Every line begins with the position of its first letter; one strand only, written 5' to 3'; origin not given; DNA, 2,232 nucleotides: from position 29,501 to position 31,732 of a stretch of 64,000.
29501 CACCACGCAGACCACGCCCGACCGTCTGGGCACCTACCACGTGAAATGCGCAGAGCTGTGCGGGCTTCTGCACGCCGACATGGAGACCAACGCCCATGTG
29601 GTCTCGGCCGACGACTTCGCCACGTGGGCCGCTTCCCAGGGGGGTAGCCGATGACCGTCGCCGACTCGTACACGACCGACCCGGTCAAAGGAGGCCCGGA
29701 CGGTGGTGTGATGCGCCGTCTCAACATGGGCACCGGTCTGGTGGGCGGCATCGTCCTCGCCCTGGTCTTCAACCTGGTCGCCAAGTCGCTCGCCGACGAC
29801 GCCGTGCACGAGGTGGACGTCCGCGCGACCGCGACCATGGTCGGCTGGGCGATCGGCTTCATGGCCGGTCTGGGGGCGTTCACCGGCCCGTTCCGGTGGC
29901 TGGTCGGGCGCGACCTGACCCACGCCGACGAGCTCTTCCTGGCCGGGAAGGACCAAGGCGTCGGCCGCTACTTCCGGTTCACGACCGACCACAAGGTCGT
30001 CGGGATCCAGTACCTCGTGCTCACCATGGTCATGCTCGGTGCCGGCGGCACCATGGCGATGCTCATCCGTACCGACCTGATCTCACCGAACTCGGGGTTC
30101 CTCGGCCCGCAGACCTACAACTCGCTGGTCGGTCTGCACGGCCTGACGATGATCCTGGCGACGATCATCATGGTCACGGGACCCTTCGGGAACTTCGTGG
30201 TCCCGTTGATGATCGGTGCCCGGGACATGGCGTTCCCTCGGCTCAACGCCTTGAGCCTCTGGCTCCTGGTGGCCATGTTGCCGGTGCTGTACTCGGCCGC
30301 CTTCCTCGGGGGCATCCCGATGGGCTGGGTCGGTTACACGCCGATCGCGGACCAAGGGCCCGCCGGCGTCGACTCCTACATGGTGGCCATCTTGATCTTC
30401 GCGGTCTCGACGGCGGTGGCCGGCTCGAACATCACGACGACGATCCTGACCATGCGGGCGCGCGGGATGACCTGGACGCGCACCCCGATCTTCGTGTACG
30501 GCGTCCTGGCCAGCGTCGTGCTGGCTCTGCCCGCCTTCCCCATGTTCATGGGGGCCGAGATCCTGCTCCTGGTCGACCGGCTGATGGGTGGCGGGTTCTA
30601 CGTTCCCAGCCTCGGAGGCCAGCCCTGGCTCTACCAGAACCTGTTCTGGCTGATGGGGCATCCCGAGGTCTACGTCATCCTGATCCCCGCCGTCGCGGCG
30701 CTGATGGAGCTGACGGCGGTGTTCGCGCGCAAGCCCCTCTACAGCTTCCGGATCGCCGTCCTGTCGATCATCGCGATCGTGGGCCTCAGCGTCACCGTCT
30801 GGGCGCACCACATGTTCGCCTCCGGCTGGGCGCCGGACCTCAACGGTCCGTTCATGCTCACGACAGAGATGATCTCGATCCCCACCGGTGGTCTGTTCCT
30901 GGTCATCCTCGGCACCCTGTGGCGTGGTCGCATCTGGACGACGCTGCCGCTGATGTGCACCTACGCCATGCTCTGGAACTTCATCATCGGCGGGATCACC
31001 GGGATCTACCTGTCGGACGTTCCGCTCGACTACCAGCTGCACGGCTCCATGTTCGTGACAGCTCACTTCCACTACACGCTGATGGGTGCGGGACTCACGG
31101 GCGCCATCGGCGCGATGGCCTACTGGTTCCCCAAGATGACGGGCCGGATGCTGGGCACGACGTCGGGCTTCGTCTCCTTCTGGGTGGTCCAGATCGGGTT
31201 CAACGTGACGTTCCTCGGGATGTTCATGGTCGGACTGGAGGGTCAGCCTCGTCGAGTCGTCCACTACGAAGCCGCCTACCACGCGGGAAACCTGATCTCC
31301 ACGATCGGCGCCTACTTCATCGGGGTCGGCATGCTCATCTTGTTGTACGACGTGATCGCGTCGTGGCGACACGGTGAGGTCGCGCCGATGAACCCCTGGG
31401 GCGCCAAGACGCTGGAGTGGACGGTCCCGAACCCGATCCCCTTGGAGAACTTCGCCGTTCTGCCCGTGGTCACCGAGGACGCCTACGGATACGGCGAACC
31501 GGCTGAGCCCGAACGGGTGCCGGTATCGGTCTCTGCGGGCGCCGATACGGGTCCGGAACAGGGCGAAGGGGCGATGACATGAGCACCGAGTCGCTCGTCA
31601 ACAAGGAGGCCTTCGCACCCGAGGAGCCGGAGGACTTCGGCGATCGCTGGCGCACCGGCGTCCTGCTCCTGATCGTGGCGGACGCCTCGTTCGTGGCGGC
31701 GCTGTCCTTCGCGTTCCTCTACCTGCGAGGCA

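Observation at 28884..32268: A-type heme-copper oxidase apparently lacking the K proton channel, with an N-terminal membrane extension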

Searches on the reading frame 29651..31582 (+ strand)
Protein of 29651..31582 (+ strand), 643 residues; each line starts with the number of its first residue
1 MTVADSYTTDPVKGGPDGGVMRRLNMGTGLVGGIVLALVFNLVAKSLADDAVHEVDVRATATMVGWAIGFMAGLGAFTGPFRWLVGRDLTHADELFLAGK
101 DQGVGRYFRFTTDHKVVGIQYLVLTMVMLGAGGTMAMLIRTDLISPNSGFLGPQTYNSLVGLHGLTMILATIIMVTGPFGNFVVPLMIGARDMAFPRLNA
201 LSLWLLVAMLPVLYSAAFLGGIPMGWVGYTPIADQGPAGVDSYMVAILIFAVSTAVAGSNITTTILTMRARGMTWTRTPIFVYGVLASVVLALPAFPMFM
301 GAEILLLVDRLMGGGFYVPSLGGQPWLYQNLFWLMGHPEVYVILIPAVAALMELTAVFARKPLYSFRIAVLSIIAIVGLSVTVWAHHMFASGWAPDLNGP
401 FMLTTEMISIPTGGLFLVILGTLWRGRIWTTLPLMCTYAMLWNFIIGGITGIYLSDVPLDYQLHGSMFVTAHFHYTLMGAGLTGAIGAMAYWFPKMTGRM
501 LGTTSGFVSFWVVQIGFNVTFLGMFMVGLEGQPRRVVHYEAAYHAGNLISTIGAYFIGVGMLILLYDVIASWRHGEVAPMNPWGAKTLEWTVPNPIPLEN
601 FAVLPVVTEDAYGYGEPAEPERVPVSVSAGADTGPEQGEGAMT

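Call 3: search_protein_families(library=pfam, proteins=[window:29651-31582:+])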
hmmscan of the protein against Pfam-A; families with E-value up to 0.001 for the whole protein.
window:29651-31582:+ (643 aa): 1 family
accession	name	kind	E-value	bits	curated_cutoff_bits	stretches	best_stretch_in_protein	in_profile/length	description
PF00115.25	COX1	-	1.1e-118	397.4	34.8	1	117-555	2-435/436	Cytochrome C and Quinol oxidase polypeptide I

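Call 4: search_solved_structures(query=window:29651-31582:+, show_alignments=4)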
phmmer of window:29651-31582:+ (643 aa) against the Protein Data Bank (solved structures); distinct sequences matched with E-value up to 0.001: 60.
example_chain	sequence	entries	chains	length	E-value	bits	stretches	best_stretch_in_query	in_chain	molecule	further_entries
2yev_A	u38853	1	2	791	1.5e-117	397.1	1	110-603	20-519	CYTOCHROME C OXIDASE POLYPEPTIDE I+III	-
7rh5_R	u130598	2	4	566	2.2e-112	380.1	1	110-625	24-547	Cytochrome c oxidase subunit 1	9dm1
6adq_F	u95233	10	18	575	2.3e-112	380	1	110-625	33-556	Cytochrome c oxidase subunit 1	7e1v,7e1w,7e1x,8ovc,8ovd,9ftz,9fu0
7rh6_R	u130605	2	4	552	1.2e-111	377.6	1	110-610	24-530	Cytochrome c oxidase subunit 1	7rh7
8hcr_F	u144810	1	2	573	1.4e-111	377.4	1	110-611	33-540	Probable cytochrome c oxidase subunit 1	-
6koc_A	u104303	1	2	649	2.4e-111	376.6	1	110-624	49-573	AA3-600 quinol oxidase subunit I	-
6kob_A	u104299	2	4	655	2.5e-111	376.6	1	110-624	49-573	AA3-600 quinol oxidase subunit I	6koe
6hwh_V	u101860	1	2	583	1.7e-110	373.9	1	110-611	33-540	Cytochrome c oxidase subunit 1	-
7q21_D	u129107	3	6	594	9.3e-108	364.8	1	109-611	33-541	Cytochrome c oxidase subunit 1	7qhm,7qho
9wcx_I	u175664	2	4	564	5e-105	355.8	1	110-611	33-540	Cytochrome c oxidase subunit 1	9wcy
7jro_a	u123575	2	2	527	1.8e-91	311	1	109-610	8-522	COX1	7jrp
8f68_A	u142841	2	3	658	2.8e-90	307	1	108-612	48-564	Cytochrome bo(3) ubiquinol oxidase subunit 1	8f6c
1fft_A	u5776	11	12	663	2.8e-90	307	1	108-612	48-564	UBIQUINOL OXIDASE | Cytochrome o ubiquinol oxidase, subunit I | Cytochrome bo(3) ubiquinol oxidase subunit 1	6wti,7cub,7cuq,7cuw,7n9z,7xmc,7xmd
9ufb_A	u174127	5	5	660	1.1e-89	305.1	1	110-605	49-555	Cytochrome bo(3) ubiquinol oxidase subunit 1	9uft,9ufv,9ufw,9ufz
1ar1_A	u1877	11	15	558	1.5e-85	291.4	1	99-606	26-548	CYTOCHROME C OXIDASE | Cytochrome c oxidase subunit 1-beta | Cytochrome c oxidase subunit 1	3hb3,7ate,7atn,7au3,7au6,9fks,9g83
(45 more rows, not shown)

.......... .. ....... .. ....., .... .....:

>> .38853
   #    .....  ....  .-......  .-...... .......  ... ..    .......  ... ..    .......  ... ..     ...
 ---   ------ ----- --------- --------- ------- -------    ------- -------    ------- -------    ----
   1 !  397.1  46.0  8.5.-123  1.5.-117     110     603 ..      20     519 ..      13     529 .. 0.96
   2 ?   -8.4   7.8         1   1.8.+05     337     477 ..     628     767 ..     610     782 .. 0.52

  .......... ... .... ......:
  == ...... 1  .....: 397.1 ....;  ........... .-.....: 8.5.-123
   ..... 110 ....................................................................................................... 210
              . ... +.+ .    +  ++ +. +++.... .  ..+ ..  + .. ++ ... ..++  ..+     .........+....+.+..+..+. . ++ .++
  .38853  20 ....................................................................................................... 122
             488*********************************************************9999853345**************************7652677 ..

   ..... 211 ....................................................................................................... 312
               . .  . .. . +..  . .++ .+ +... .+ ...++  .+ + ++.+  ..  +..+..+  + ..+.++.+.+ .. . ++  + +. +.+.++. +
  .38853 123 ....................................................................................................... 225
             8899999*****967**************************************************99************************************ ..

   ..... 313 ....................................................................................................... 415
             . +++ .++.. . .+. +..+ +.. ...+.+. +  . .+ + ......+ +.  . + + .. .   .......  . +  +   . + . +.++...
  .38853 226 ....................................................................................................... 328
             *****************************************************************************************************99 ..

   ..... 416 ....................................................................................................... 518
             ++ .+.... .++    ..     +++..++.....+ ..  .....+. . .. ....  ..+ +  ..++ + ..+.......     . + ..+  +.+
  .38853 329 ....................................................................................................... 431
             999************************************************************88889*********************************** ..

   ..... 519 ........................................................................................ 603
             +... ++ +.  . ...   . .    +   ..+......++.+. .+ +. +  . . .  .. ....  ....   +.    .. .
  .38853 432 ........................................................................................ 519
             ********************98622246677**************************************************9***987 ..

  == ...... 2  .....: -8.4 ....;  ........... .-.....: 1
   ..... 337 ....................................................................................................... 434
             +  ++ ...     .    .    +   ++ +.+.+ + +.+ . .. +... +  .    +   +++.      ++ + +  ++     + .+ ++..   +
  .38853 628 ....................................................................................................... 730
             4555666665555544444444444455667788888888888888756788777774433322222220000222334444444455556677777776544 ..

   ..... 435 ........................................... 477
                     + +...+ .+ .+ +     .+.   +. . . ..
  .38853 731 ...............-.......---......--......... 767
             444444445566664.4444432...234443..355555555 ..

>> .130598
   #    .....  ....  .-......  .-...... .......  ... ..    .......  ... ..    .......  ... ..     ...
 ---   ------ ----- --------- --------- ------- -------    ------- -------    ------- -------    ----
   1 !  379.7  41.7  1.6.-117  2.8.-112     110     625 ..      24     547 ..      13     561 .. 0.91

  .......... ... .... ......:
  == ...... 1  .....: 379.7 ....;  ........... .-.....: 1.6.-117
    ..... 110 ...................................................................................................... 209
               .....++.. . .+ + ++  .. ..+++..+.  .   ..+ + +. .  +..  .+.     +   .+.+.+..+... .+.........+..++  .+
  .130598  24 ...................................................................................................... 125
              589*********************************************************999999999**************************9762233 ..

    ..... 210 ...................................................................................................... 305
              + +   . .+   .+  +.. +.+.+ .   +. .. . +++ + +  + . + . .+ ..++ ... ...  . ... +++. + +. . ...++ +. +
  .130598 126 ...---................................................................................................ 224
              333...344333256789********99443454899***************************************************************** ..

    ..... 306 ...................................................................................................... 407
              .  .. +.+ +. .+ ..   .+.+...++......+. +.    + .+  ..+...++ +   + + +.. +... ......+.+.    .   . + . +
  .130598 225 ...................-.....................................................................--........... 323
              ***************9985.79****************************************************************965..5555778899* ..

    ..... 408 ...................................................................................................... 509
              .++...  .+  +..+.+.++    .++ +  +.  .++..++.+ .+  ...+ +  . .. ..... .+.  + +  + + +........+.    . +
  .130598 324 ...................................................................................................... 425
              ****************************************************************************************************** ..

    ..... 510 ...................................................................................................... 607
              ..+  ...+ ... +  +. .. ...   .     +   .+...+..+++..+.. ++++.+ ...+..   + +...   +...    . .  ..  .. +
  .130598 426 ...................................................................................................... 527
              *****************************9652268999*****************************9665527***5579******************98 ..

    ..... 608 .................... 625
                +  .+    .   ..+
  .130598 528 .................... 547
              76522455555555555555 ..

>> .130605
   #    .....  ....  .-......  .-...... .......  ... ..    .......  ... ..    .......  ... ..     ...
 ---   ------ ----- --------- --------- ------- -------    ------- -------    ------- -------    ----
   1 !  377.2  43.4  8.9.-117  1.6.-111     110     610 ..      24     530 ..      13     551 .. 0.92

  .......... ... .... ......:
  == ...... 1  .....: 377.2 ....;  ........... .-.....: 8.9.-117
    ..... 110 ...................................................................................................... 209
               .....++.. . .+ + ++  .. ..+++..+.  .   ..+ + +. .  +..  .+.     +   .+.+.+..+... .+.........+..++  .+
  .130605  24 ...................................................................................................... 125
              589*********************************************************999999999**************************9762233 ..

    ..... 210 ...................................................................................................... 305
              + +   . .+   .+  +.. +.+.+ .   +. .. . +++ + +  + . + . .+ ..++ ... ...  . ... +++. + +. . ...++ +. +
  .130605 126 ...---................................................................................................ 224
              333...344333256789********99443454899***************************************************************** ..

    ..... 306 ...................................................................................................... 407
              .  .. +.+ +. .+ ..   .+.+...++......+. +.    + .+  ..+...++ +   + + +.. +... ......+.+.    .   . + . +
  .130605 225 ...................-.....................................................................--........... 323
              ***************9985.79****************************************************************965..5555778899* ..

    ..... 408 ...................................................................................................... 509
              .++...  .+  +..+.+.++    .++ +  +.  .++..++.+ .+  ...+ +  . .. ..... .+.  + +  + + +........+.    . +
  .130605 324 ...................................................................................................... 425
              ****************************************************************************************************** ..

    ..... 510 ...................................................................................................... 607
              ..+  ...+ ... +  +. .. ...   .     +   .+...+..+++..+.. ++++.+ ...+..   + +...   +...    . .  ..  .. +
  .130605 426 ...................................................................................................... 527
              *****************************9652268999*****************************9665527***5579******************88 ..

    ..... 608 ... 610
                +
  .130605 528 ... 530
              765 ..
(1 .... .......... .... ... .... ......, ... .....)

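Call 6: find_related_loci(query=window:29651-31582:+, collection=genome_contigs, flank=10000)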
Query window:29651-31582:+ (643 aa) in genome_contigs; peptide patterns used: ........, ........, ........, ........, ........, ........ (x = any residue, [..] = any of these).
600 stretches matched a pattern (row limit reached: there are more); 598 encode a relative of the query (tblastn E <= 1e-3); the best 80 are kept; 80 distinct loci.
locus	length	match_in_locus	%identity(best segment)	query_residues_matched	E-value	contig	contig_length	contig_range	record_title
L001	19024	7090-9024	65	3-641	0e+0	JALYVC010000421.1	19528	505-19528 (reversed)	MAG: Actinomycetota bacterium isolate LAG bin33 SD1463-65_k127_786621, whole genome shotgun sequence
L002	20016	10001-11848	63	20-628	0e+0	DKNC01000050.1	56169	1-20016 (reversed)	MAG TPA_asm: Actinobacteria bacterium UBA7398 UBA7398_contig_1611, whole genome shotgun sequence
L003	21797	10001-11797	62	18-616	0e+0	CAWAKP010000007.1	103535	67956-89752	MAG: uncultured Actinomycetota bacterium isolate MFD02134.bin.1.261 genome assembly, contig: contig_88160, whole genome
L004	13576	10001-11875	55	10-626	0e+0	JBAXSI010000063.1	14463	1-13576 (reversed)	MAG: Actinomycetes bacterium isolate ELA605 MAG605_63, whole genome shotgun sequence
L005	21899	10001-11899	56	10-625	0e+0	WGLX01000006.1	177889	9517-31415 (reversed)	MAG: Actinomycetales bacterium isolate RI_321 c_000000117754, whole genome shotgun sequence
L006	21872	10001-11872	55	7-623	0e+0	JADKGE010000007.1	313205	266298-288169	MAG: Actinomycetota bacterium isolate Ribe_18-Q3-R11-54_BATAC.412 tig00003916-10-3132820, whole genome shotgun sequence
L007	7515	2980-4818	57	2-616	0e+0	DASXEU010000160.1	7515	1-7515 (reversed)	MAG TPA_asm: Acidimicrobiales bacterium isolate SMAG_U5120 k141_2175818, whole genome shotgun sequence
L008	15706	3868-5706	56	2-616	0e+0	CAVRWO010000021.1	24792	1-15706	MAG: uncultured Acidimicrobiaceae bacterium isolate MFD05512.bin.1.178 genome assembly, contig: contig_47625, whole geno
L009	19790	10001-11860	62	1-619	0e+0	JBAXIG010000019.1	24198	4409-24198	MAG: Actinomycetes bacterium isolate ELA343 MAG343_19, whole genome shotgun sequence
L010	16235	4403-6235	51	28-632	0e+0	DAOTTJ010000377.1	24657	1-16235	MAG TPA_asm: Ktedonobacteraceae bacterium isolate B93_191 k193_1093334, whole genome shotgun sequence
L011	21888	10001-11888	60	9-640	0e+0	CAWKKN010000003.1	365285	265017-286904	MAG: uncultured Actinomycetes bacterium isolate MFD03975.bin.2.20 genome assembly, contig: contig_28849, whole genome sh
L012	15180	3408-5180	50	67-634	0e+0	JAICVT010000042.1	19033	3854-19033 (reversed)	MAG: Ktedonobacterales bacterium isolate LS_FP_2_bin.8 k141_872706_length_19033_cov_43.9309, whole genome shotgun sequen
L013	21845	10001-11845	50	10-617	0e+0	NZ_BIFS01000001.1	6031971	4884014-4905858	Dictyobacter kobayashii strain Uno11 sequence1, whole genome shotgun sequence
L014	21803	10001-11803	51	38-617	0e+0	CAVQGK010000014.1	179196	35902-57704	MAG: uncultured Chloroflexia bacterium isolate MFD05502.bin.2.92 genome assembly, contig: contig_62081, whole genome sho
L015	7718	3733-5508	49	29-617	0e+0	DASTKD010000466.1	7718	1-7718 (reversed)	MAG TPA_asm: Ktedonobacteraceae bacterium isolate SMAG_U1932 k141_1749152, whole genome shotgun sequence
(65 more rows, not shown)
